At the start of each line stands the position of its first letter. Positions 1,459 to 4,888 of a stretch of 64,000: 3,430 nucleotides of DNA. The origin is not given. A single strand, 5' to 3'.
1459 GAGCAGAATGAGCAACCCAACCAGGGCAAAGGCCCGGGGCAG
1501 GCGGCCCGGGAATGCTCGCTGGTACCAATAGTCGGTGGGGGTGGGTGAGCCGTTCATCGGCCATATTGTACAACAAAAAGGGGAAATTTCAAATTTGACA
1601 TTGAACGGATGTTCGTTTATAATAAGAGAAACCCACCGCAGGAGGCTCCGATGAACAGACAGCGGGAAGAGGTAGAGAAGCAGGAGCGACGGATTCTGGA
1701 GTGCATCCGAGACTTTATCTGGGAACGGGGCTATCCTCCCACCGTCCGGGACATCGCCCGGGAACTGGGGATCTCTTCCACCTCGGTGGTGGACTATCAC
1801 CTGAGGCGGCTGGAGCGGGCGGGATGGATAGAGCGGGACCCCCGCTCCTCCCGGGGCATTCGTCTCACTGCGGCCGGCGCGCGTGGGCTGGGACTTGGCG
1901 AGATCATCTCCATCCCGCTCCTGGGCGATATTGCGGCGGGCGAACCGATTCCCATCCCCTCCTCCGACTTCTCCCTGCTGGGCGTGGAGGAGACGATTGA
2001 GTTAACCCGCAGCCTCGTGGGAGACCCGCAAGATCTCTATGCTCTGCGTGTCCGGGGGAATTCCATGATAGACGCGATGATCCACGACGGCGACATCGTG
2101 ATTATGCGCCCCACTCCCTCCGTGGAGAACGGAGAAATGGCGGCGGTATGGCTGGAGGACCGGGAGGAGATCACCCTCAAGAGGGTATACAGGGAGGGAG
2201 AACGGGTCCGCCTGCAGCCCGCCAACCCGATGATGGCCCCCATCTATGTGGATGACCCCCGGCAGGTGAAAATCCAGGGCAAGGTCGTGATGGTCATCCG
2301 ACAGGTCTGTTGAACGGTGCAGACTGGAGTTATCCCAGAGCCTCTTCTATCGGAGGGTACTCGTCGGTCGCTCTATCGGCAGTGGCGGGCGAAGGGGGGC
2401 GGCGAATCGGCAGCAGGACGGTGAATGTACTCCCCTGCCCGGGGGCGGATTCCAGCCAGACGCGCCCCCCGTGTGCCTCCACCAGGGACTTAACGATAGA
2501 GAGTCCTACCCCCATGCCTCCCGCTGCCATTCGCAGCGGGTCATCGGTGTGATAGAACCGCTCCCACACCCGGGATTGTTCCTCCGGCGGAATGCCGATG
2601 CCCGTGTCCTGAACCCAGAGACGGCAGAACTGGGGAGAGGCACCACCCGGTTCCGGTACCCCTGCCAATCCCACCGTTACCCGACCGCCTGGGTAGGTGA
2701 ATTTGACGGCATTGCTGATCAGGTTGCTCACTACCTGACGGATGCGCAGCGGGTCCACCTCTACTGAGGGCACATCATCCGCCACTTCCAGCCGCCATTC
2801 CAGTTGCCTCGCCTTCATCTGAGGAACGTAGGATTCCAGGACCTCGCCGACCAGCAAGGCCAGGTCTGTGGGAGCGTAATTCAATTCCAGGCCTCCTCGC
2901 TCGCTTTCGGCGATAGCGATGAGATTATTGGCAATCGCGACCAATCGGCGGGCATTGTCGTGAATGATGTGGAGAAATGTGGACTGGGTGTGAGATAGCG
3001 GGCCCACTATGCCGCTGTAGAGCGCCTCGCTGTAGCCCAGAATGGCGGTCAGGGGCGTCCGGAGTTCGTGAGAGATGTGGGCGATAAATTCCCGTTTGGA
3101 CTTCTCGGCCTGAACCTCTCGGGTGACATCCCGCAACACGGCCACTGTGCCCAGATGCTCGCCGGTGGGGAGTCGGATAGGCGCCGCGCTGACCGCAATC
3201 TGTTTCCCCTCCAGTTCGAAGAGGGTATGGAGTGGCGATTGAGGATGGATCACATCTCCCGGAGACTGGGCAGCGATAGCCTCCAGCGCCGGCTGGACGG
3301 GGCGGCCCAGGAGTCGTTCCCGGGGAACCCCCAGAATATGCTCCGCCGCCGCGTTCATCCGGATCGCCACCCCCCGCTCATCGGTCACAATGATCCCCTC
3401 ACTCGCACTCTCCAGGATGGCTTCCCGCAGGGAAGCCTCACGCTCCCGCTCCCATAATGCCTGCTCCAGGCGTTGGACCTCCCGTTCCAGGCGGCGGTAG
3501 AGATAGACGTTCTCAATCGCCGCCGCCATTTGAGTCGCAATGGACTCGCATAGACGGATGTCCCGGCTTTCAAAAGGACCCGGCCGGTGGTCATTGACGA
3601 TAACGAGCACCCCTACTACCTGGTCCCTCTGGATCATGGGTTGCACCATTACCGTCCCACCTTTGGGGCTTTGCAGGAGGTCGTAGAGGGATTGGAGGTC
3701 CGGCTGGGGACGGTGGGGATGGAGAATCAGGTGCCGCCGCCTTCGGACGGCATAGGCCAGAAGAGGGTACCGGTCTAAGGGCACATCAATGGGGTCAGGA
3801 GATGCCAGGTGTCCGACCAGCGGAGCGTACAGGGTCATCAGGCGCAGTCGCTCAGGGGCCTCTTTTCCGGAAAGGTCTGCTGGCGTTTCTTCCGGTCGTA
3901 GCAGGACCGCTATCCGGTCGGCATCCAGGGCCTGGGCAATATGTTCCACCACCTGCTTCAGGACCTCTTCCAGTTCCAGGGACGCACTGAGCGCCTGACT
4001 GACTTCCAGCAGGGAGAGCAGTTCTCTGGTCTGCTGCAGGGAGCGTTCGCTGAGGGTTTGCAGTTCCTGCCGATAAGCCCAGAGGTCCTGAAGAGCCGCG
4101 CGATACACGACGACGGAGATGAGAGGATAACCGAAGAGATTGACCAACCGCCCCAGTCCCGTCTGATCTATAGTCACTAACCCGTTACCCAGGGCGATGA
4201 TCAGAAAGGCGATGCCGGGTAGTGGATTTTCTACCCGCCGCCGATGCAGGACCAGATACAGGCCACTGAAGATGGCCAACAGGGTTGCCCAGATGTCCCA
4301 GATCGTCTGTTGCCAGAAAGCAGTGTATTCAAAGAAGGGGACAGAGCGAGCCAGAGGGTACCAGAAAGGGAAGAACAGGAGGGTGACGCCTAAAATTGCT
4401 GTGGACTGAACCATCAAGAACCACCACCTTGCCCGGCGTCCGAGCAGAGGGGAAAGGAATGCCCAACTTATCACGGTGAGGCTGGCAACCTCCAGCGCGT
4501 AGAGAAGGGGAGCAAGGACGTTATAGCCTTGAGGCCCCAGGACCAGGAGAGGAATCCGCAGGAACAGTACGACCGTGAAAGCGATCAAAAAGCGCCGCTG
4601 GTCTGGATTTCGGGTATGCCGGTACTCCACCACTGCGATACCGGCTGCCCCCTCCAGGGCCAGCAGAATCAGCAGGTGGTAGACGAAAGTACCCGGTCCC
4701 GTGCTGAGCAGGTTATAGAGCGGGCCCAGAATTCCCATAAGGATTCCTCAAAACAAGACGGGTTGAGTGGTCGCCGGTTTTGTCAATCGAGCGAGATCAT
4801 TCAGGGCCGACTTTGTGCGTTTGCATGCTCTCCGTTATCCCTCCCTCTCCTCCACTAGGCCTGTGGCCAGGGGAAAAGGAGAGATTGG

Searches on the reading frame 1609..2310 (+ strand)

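Call 71: search_protein_families(library=pfam, proteins=[window:1609-2310:+], max_evalue=0.001)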
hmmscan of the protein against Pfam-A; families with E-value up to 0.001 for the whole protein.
window:1609-2310:+ (234 aa): 11 families
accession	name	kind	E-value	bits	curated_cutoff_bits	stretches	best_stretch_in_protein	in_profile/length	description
PF00717.28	Peptidase_S24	-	4.3e-29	101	23.3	1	103-227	1-116/116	Peptidase S24-like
PF01726.22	LexA_DNA_bind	-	2.3e-19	69.4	23.7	1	25-83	7-65/65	LexA DNA binding domain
PF13463.12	HTH_27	-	9.2e-08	32.7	22.2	1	24-90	3-68/68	Winged helix DNA-binding domain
PF13412.12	HTH_24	-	1.1e-05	25.3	21.9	1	25-75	4-48/48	Winged helix-turn-helix DNA-binding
PF12802.13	MarR_2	-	1.3e-05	25.7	27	1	44-82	21-60/61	MarR family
PF12840.13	HTH_20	-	1.8e-05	25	27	1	27-72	7-46/51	Helix-turn-helix domain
PF13338.12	AbiEi_4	-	2.3e-05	24.9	25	1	45-76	15-40/49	Transcriptional regulator, AbiEi antitoxin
PF01047.28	MarR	-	6.3e-05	23.2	24.6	1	43-78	17-51/59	MarR family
PF01022.26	HTH_5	-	0.00011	22.4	22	1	45-74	17-45/47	Bacterial regulatory protein, arsR family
PF00392.27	GntR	-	0.00038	20.5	27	0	44-81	25-61/64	Bacterial regulatory proteins, gntR family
PF09339.16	HTH_IclR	-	0.0005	20.2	22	0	43-78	18-52/52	IclR helix-turn-helix domain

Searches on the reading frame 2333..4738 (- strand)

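Call 71: search_protein_families(library=pfam, proteins=[window:2333-4738:-], max_evalue=0.001)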
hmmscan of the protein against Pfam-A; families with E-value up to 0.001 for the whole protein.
window:2333-4738:- (802 aa): 9 families
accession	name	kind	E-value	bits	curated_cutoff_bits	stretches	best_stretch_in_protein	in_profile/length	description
PF02518.31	HATPase_c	-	7.3e-29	100.9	26.4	1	662-779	2-110/111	Histidine kinase-, DNA gyrase B-, and HSP90-like ATPase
PF00512.31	HisKA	-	1.9e-16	60.3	26.9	1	547-614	1-65/66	His Kinase A (phospho-acceptor) domain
PF01590.32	GAF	-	1.3e-15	58.6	22.4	1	255-408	1-133/133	GAF domain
PF13185.12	GAF_2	-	4.3e-15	56.6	28.6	1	254-409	2-136/136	GAF domain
PF13492.12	GAF_3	-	7.7e-11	43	27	1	255-410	1-129/129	GAF domain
PF00989.32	PAS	-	1.5e-09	38.3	22.6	1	438-538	3-113/113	PAS fold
PF08448.16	PAS_4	-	4e-09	37.1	23.1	1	442-542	1-109/110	PAS fold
PF13188.13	PAS_8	-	1.4e-05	25.2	21.8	1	439-488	4-50/65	PAS domain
PF13426.13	PAS_9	-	0.00041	21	27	0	447-539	2-102/103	PAS domain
